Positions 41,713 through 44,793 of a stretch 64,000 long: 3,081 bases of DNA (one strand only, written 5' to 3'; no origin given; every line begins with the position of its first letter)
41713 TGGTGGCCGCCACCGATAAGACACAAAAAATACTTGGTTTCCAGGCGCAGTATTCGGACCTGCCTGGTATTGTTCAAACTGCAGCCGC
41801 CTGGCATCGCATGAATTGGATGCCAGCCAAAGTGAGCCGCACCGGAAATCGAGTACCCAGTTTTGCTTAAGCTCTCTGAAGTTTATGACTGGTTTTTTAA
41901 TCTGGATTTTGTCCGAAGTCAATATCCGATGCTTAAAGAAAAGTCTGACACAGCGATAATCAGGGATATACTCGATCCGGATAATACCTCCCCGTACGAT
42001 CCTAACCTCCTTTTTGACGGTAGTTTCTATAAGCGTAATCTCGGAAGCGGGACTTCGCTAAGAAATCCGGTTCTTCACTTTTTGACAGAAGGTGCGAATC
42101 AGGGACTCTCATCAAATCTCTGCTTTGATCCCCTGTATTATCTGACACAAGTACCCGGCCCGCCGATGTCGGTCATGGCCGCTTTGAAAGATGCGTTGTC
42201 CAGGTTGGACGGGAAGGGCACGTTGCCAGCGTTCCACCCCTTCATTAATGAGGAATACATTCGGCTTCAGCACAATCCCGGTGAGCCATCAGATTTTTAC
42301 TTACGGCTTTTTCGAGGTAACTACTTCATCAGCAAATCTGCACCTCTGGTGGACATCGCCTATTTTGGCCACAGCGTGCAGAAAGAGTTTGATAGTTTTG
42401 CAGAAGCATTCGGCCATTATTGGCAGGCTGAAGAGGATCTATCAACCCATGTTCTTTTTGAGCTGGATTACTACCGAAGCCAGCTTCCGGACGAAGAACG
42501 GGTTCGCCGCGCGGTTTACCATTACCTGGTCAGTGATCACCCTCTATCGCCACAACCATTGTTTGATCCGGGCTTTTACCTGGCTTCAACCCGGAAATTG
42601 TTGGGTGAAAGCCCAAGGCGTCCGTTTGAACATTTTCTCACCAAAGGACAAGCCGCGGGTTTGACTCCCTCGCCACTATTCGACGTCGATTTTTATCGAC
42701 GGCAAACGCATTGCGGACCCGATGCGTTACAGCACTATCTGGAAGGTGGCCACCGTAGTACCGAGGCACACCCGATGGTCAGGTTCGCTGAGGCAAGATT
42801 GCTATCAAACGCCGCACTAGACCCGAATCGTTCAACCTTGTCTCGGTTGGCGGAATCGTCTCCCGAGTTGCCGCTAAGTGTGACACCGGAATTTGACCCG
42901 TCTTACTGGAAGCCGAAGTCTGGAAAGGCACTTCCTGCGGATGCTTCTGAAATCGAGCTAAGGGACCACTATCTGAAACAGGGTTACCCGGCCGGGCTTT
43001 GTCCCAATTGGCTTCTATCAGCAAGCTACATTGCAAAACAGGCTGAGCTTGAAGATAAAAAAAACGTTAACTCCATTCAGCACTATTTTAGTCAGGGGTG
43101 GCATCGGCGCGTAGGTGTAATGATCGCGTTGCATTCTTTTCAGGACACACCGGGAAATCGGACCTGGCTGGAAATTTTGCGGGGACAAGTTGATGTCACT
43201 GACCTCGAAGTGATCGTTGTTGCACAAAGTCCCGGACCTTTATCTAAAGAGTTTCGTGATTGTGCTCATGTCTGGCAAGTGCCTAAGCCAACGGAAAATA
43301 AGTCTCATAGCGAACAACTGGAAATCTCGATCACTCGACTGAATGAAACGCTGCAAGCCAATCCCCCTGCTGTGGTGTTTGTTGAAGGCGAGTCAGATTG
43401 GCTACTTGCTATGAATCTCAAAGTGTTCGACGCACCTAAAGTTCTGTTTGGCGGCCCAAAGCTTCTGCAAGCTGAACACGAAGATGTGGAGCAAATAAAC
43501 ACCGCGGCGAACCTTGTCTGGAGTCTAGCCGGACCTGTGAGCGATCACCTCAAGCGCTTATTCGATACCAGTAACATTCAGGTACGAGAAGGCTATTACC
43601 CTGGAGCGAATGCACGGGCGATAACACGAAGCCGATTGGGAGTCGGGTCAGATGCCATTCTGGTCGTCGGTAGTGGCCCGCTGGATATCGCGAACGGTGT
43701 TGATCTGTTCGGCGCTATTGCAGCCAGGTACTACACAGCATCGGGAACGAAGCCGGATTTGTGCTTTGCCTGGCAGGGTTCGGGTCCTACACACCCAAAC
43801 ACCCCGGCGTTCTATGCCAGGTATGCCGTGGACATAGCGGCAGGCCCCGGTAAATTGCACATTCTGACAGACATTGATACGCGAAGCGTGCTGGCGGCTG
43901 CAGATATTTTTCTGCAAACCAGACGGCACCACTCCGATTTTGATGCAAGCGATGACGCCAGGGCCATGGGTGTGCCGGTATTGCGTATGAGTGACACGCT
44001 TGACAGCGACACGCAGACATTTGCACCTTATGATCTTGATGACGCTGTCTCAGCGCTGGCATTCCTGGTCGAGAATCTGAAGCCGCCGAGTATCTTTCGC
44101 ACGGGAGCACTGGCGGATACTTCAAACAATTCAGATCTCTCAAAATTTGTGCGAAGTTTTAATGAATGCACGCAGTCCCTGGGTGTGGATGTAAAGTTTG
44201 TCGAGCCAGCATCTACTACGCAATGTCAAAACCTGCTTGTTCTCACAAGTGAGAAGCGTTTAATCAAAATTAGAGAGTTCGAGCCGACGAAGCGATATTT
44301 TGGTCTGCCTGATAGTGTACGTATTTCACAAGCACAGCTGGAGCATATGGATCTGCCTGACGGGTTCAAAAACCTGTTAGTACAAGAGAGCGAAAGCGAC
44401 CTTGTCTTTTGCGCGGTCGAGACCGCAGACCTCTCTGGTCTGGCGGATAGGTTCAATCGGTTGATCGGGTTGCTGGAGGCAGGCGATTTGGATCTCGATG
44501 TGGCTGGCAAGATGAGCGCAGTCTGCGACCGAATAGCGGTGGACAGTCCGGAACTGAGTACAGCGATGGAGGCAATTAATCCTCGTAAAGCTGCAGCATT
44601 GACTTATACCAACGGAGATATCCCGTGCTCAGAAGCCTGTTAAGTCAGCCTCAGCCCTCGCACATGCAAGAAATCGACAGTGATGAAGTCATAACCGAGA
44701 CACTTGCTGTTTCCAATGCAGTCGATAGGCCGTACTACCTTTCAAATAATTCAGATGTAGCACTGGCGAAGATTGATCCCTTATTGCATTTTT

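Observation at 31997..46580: Glycan-tailoring island dense in sulfotransferases and methyltransferases but lacking polymerase, flippase, exporter, initiating transferase and PAPS genes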

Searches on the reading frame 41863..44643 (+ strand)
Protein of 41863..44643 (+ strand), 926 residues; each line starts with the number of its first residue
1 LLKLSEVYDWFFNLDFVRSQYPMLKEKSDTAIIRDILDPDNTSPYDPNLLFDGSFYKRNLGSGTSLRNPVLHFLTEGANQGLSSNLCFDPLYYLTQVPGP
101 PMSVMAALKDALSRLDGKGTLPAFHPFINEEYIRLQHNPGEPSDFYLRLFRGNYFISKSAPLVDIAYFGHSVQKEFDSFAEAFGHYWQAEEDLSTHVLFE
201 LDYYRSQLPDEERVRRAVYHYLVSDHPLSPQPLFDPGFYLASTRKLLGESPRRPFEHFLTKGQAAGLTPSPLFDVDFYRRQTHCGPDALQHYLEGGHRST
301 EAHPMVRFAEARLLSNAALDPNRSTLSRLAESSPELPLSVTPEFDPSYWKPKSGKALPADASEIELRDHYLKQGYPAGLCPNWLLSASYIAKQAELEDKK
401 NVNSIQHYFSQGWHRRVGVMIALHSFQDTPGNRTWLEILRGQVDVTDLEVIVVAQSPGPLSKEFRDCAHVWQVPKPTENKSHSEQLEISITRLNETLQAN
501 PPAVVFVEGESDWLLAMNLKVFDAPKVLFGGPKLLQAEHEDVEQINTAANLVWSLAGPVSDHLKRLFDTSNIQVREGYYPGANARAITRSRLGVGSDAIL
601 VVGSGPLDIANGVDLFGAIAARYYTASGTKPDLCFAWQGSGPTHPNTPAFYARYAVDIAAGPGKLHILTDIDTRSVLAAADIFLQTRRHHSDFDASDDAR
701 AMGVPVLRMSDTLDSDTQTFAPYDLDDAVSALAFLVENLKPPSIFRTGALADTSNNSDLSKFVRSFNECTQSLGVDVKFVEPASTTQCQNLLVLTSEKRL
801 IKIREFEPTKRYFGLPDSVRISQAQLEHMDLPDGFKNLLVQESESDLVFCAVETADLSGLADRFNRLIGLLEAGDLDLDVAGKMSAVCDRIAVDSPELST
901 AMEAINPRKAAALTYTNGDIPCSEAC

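Call 3: search_protein_families(library=pfam, proteins=[window:41863-44643:+], max_evalue=0.01)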
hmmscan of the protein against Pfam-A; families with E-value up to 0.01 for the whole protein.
window:41863-44643:+ (926 aa): 0 families

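Call 7: search_protein_families(library=ncbifam, proteins=[window:41863-44643:+], max_evalue=0.01)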
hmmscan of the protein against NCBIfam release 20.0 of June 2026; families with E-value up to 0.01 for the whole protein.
window:41863-44643:+ (926 aa): 0 families

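Call 12: find_homologous_proteins(query=window:41863-44643:+, max_evalue=0.00001)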
Query window:41863-44643:+ (926 aa): 11 proteins with E <= 0.00001 among 8000 candidates.
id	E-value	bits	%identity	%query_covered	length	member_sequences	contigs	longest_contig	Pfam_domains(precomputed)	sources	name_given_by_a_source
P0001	0.0e+0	2145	100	100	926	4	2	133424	-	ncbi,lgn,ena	-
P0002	0.0e+0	1310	62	100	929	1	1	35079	-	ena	-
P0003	4.1e-277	940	48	99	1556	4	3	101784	PF00534.27,PF13692.13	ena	-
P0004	1.4e-45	174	26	43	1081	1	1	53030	-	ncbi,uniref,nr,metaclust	ncbi:glycosyltransferase family 61 protein [Lutibaculum baratangense]|uniref:Uncharacterized protein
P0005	2.1e-31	127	24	71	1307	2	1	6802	PF00534.27,PF13524.13,PF13439.13,PF20706.4,PF13692.13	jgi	jgi:glycosyltransferase involved in cell wall biosynthesis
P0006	1.3e-30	124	29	37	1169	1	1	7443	PF05045.18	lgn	-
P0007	8.6e-24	102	27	24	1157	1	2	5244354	PF05045.18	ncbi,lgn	ncbi:MAG: rhamnan synthesis F family protein [Methylocella sp.]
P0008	2.9e-22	97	30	28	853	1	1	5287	PF13692.13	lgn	-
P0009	1.1e-13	68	30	25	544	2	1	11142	-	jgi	jgi:hypothetical protein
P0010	1.4e-6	45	33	12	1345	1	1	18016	PF00534.27,PF13524.13,PF13439.13,PF20706.4,PF13692.13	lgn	-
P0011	1.6e-6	45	27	20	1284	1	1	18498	-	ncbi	-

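Call 13: list_cluster_members(proteins=[P0001, P0002, P0003])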
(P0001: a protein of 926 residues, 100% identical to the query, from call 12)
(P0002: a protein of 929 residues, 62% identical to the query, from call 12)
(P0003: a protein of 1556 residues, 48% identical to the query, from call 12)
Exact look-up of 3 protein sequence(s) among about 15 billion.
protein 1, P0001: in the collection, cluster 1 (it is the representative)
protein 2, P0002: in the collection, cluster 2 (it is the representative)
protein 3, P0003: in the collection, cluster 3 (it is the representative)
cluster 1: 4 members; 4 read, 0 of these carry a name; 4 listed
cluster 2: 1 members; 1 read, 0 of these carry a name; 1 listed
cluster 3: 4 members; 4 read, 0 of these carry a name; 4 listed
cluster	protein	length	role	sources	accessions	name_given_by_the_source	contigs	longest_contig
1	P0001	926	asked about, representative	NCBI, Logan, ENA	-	-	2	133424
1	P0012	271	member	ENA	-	-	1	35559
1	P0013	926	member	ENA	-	-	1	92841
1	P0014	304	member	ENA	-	-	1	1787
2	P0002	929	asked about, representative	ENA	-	-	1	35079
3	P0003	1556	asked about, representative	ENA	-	-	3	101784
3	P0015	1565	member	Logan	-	-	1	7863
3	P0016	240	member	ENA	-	-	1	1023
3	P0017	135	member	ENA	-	-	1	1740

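Call 14: find_encoding_contigs(protein=P0003, flank=10000, max_places=3)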
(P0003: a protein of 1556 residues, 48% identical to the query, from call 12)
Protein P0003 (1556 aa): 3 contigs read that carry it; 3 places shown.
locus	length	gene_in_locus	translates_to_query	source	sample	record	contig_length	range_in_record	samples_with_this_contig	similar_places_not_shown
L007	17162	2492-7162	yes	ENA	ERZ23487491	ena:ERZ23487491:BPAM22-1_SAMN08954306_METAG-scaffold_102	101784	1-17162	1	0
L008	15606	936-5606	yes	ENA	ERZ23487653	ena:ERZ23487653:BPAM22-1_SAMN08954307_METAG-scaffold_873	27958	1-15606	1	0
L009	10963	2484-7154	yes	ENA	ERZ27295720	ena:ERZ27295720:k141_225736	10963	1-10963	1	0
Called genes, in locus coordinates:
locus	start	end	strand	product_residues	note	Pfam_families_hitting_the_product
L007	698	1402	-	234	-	PF03567:Sulfotransfer_2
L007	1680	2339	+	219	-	-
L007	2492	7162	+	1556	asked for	PF00534:Glycos_transf_1, PF13692:Glyco_trans_1_4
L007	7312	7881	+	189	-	PF03567:Sulfotransfer_2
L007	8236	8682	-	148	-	-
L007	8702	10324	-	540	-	PF01839:FG-GAP (faint), PF13517:FG-GAP_3, PF07593:UnbV_ASPIC (weak)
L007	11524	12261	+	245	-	PF03740:PdxJ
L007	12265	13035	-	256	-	PF23023:Anti-Pycsar_Apyc1 (weak), PF00753:Lactamase_B, PF16123:HAGH_C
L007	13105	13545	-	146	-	PF00903:Glyoxalase, PF13669:Glyoxalase_4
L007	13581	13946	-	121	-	PF04241:DUF423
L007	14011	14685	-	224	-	PF00691:OmpA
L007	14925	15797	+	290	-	PF00156:Pribosyltran (weak)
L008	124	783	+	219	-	-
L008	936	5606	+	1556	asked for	PF00534:Glycos_transf_1, PF13692:Glyco_trans_1_4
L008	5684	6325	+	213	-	PF03567:Sulfotransfer_2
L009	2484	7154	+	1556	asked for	PF00534:Glycos_transf_1, PF13692:Glyco_trans_1_4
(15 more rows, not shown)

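Call 15: find_encoding_contigs(protein=P0002, flank=10000, max_places=3)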
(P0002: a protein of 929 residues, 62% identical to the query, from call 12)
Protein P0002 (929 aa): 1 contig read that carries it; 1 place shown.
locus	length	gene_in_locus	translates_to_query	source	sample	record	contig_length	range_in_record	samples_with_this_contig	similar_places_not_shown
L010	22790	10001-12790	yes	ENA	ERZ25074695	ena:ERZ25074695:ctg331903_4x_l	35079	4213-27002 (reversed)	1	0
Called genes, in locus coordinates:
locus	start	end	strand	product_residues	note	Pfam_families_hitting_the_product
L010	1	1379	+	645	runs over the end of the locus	PF01738:DLH, PF02129:Peptidase_S15 (faint), PF20434:BD-FAE, PF12146:Hydrolase_4 (faint), PF00326:Peptidase_S9, PF07859:Abhydrolase_3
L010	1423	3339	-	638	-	PF02655:ATP-grasp_3 (faint), PF08443:RimK (faint), PF13549:ATP-grasp_5, PF01071:GARS_A (weak), PF02222:ATP-grasp, PF02786:CPSase_L_D2, PF07478:Dala_Dala_lig_C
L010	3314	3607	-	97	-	-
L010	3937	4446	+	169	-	PF10649:DUF2478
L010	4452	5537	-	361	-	PF00165:HTH_AraC (faint), PF12833:HTH_18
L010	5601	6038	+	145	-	PF05656:DUF805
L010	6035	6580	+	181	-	-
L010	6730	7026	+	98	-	-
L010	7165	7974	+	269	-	PF08003:Methyltransf_9 (faint), PF13847:Methyltransf_31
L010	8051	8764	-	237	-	PF03567:Sulfotransfer_2 (weak)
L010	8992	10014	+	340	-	PF01073:3Beta_HSD, PF01370:Epimerase, PF02719:Polysacc_synt_2, PF04321:RmlD_sub_bind, PF16363:GDP_Man_Dehyd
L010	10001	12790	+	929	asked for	-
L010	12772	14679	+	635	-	PF00534:Glycos_transf_1, PF13692:Glyco_trans_1_4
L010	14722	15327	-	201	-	PF21176:RecR_HhH, PF02132:RecR_ZnF (weak), PF13662:Toprim_4, PF01751:Toprim, PF21175:RecR_C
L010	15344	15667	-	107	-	PF02575:YbaB_DNA_bd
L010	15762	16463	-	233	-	PF12170:DNA_pol3_tau_5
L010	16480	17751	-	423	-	PF05496:RuvB_N (weak), PF13177:DNA_pol3_delta2, PF13191:AAA_16 (weak), PF13401:AAA_22 (weak), PF00004:AAA, PF22608:DNAX_ATPase_lid, PF12169:DNA_pol3_gamma3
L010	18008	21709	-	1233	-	PF07833:Cu_amine_oxidN1 (weak), PF13620:CarboxypepD_reg (faint), PF13715:CarbopepD_reg_2 (faint), PF17210:SdrD_B (weak), PF17802:SpaA (faint)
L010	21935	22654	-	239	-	PF04402:SIMPL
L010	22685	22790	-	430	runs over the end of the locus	PF00108:Thiolase_N, PF02803:Thiolase_C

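Call 16: find_encoding_contigs(protein=P0001, flank=1000, max_places=6)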
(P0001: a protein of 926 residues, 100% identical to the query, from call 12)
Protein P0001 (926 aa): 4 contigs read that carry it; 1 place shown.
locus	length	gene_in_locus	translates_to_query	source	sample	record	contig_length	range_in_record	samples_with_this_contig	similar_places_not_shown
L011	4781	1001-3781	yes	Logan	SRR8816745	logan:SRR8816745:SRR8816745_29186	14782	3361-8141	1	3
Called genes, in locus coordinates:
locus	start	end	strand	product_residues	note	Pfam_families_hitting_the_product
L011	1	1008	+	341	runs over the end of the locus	PF01073:3Beta_HSD, PF01370:Epimerase, PF02719:Polysacc_synt_2, PF04321:RmlD_sub_bind, PF16363:GDP_Man_Dehyd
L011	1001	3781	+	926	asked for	-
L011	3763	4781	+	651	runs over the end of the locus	PF00534:Glycos_transf_1, PF13692:Glyco_trans_1_4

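Call 18: find_related_loci(query=A1, collection=genome_contigs, flank=10000)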
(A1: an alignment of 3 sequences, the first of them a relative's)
Query A1 (926 aa) in genome_contigs; peptide patterns used: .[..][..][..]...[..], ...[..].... (x = any residue, [..] = any of these).
67 stretches matched a pattern; 1 encode a relative of the query (tblastn E <= 1e-3); 1 distinct loci.
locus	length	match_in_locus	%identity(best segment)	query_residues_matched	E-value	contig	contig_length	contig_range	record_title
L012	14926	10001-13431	38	6-926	3e-166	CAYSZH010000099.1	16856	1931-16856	MAG TPA_asm: uncultured Granulosicoccaceae bacterium isolate binchicken_co385_22 genome assembly, contig: NODE_2588_leng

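Call 20: search_protein_families(library=pfam, proteins=[L012:465-1427:+, L012:1559-2440:-, L012:2546-4072:-, L012:4069-4956:-, L012:5026-6798:+, L012:6993-7964:+, L012:8081-8836:-, L012:9072-9734:+, L012:12220-14124:+, L012:14149-14793:+], max_evalue=0.001)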
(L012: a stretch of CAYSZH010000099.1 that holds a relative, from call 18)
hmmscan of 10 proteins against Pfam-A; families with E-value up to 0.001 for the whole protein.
L012:465-1427:+ (320 aa): 5 families
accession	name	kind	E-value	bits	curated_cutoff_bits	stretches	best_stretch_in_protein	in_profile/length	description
PF02558.23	ApbA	-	1.7e-36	125.5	22.2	1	14-162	1-149/150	Ketopantoate reductase PanE/ApbA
PF08546.17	ApbA_C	-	1.2e-30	106.8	22.7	1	189-311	1-123/125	Ketopantoate reductase PanE/ApbA C terminal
PF01210.29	NAD_Gly3P_dh_N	-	1.9e-06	28.4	23.1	1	14-118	2-108/158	NAD-dependent glycerol-3-phosphate dehydrogenase N-terminus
PF02737.24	3HCDH_N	-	0.00058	20.3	22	0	14-49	2-37/180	3-hydroxyacyl-CoA dehydrogenase, NAD binding domain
PF03446.21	NAD_binding_2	-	0.00076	20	21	0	13-100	1-80/161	NAD binding domain of 6-phosphogluconate dehydrogenase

L012:1559-2440:- (293 aa): 1 family
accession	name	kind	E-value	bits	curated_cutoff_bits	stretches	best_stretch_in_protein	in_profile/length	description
PF13468.12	Glyoxalase_3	-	2.1e-17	64.1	25.1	1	7-193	1-171/176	Glyoxalase-like domain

L012:2546-4072:- (508 aa): 1 family
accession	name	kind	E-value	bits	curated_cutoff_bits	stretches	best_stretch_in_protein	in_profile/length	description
PF00171.27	Aldedh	-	6e-157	523.3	23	1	35-492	1-461/461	Aldehyde dehydrogenase family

L012:4069-4956:- (295 aa): 5 families
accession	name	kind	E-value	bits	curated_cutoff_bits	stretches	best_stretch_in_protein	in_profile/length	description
PF03446.21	NAD_binding_2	-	1.9e-34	119.5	21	1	15-171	1-161/161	NAD binding domain of 6-phosphogluconate dehydrogenase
PF14833.11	NAD_binding_11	-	3.7e-30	105.1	30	1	174-293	1-120/122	NAD-binding of NADP-dependent 3-hydroxyisobutyrate dehydrogenase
PF03807.23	F420_oxidored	-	2.4e-08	34.9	21.6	1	16-104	2-92/94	NADP oxidoreductase coenzyme F420-dependent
PF02826.25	2-Hacid_dh_C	-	1.6e-07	31.3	25.1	1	4-87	27-109/178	D-isomer specific 2-hydroxyacid dehydrogenase, NAD binding domain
PF02737.24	3HCDH_N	-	0.00042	20.7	22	0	16-60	2-47/180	3-hydroxyacyl-CoA dehydrogenase, NAD binding domain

L012:5026-6798:+ (590 aa): 1 family
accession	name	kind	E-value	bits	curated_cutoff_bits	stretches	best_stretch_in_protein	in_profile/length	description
PF04230.19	PS_pyruv_trans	-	2.6e-05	24.7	25.3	1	319-518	63-278/280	Polysaccharide pyruvyl transferase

L012:6993-7964:+ (323 aa): 4 families
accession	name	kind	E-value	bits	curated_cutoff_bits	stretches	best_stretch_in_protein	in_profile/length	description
PF13489.12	Methyltransf_23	-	3e-11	43.8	27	1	125-240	21-124/164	Methyltransferase domain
PF08241.18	Methyltransf_11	-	1.1e-09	39.2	21.2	1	132-226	2-94/95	Methyltransferase domain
PF08242.18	Methyltransf_12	-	2.8e-09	38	30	1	132-224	2-97/98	Methyltransferase domain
PF13649.12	Methyltransf_25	-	5.8e-09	37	27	1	130-223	1-97/97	Methyltransferase domain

L012:8081-8836:- (251 aa): 1 family
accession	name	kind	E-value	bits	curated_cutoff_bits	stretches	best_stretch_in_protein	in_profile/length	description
PF03567.20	Sulfotransfer_2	-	4.4e-10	40.5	22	1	19-225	9-218/252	Sulfotransferase family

L012:9072-9734:+ (220 aa): 0 families

L012:12220-14124:+ (634 aa): 3 families
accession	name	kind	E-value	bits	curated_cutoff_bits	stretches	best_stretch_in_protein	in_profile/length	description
PF00534.26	Glycos_transf_1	-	7e-20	71.7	26.4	1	286-455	3-171/172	Glycosyl transferases group 1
PF13692.12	Glyco_trans_1_4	-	3.8e-18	66.6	27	1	300-441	3-141/142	Glycosyl transferases group 1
PF20706.3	GT4-conflict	-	0.00054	19.5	26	0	295-412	194-317/385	Family 4 Glycosyltransferase in conflict systems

L012:14149-14793:+ (214 aa): 1 family
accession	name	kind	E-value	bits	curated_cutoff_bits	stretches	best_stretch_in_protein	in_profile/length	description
PF03567.20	Sulfotransfer_2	-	3.1e-18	67.3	22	1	3-213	5-252/252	Sulfotransferase family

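Call 22: search_solved_structures(query=window:41863-44643:+, max_evalue=1)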
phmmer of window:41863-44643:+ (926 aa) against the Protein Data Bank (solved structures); distinct sequences matched with E-value up to 1: 0.
